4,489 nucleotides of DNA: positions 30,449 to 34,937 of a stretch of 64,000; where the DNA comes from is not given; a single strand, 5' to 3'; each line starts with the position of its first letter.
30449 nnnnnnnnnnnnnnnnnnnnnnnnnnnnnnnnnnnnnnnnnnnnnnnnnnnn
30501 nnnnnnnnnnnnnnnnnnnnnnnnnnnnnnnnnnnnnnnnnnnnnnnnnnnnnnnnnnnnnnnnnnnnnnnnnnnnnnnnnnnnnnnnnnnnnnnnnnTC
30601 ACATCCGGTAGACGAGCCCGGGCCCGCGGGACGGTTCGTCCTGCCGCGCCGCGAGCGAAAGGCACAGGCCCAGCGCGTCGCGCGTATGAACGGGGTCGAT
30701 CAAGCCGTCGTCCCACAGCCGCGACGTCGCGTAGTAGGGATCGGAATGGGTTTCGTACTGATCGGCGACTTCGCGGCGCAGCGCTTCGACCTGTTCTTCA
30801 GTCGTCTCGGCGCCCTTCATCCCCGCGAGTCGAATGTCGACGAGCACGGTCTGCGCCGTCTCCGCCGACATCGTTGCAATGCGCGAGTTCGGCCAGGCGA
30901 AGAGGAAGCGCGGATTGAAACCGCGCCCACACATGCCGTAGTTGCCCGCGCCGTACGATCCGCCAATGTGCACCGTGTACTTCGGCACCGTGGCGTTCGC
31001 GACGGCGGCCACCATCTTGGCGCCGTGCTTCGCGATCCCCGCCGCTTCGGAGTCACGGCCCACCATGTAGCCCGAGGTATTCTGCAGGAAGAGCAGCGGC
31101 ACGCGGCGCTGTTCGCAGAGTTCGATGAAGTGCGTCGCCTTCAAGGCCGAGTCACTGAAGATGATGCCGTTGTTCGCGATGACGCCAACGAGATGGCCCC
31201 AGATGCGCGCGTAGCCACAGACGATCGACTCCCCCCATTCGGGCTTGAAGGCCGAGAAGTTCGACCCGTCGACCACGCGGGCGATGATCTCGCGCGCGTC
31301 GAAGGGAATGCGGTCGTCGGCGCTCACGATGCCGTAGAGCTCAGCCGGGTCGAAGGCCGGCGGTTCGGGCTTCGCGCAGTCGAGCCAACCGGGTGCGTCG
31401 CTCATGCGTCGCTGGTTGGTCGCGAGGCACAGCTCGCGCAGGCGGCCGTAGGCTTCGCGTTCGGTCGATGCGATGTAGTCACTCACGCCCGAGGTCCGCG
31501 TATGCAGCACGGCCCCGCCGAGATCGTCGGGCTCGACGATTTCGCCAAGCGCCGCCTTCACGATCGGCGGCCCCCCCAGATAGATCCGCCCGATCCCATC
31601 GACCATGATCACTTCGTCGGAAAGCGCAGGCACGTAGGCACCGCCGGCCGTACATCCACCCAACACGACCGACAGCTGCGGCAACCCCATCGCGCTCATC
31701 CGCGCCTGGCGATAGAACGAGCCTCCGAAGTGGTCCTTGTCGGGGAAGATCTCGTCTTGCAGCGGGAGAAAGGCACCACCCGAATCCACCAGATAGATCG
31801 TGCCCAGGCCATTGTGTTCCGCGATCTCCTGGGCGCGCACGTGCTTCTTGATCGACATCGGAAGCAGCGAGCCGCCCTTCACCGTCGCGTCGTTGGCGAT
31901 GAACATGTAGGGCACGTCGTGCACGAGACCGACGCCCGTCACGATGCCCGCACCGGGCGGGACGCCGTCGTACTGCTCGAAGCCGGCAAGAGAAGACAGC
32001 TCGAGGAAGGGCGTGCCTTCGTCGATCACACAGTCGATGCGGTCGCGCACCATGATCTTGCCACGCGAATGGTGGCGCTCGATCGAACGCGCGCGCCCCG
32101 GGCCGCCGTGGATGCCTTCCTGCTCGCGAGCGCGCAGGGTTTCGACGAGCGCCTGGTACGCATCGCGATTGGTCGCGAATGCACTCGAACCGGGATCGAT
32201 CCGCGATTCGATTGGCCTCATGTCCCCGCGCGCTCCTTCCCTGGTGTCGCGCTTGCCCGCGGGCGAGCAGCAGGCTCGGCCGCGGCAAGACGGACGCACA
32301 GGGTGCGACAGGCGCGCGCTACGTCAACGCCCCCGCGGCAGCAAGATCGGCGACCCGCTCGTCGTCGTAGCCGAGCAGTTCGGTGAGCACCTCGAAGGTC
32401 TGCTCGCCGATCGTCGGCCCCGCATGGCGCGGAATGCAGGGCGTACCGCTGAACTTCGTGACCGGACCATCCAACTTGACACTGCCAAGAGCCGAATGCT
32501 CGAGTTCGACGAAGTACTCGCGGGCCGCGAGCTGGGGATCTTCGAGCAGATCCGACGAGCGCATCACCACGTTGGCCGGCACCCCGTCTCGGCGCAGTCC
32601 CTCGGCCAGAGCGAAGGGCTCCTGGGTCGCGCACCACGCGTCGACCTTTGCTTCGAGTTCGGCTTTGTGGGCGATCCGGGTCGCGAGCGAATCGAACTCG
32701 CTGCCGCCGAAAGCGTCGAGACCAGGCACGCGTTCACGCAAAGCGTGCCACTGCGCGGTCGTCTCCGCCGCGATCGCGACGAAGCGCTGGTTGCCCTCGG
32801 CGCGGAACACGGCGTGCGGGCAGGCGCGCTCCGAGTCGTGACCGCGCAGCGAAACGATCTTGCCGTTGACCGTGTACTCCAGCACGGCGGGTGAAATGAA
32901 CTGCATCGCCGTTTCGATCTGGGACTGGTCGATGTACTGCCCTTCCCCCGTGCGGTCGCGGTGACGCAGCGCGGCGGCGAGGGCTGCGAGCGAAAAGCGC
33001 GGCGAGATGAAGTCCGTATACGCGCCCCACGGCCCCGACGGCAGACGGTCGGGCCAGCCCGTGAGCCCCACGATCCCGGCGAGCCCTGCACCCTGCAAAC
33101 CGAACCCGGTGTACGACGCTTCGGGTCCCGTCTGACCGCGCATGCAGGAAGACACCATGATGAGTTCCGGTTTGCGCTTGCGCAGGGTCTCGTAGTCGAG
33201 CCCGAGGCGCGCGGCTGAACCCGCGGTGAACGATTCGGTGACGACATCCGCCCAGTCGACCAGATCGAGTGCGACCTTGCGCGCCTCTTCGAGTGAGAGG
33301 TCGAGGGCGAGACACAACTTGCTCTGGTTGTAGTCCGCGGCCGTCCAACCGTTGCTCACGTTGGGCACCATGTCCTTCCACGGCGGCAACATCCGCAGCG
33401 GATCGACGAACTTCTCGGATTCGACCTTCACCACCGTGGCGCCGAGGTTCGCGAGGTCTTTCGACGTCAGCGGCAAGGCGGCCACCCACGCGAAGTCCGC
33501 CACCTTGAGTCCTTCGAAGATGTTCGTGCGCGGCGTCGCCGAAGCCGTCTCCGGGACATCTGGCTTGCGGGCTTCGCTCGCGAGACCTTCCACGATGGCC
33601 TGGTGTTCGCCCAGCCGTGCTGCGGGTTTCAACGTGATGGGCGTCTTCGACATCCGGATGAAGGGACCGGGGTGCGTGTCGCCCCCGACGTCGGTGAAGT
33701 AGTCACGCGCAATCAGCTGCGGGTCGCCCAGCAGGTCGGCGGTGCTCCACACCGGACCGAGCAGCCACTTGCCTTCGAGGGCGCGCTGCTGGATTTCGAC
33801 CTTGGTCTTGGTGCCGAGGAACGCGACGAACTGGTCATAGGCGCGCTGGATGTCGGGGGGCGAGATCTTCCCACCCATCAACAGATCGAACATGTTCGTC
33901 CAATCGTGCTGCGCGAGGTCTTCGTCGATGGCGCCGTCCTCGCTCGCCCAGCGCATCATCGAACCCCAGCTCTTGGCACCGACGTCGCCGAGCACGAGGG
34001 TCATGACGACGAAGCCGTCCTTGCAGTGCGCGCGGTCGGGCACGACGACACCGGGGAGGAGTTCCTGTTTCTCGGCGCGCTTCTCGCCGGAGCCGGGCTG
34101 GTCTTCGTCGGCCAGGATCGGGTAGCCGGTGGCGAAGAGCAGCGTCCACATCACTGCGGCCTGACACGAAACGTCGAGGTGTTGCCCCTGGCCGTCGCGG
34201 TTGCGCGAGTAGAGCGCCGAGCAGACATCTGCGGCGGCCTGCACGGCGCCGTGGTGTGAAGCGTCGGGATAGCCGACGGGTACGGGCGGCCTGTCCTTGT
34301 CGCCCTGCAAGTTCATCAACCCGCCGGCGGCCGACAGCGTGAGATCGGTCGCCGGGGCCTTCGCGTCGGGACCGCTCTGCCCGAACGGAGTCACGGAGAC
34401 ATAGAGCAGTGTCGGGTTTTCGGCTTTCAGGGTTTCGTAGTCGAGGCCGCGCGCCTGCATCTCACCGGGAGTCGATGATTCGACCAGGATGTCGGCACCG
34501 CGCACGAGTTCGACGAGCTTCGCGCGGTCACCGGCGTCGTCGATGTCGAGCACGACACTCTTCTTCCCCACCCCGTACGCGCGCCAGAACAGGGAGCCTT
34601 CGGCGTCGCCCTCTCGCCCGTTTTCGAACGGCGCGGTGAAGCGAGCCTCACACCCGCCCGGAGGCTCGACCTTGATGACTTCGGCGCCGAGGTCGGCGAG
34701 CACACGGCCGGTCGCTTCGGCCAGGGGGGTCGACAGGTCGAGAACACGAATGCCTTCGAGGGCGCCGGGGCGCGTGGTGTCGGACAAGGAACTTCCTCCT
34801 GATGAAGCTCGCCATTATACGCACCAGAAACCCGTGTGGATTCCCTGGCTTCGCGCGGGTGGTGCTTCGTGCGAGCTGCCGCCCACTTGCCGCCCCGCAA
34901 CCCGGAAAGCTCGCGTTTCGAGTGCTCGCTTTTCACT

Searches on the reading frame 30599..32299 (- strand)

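Call 54: search_protein_families(library=pfam, proteins=[window:30599-32299:-], max_evalue=0.00001)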
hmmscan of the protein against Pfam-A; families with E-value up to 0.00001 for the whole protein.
window:30599-32299:- (566 aa): 2 families
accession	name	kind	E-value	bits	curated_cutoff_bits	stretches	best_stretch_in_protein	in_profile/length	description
PF01039.27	Carboxyl_trans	-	2.4e-129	432.6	22.3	1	76-555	2-483/493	Carboxyl transferase domain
PF03255.19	ACCA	-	4.6e-10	39.6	23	0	119-234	94-214/310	Acetyl co-enzyme A carboxylase carboxyltransferase-like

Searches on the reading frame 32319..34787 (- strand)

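Call 54: search_protein_families(library=pfam, proteins=[window:32319-34787:-], max_evalue=0.00001)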
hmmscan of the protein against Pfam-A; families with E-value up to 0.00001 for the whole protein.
window:32319-34787:- (822 aa): 1 family
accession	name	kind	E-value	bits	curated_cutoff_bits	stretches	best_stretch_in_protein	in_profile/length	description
PF02515.22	CoA_transf_3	-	1.8e-151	504.9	23.3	2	425-797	2-366/366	CoA-transferase family III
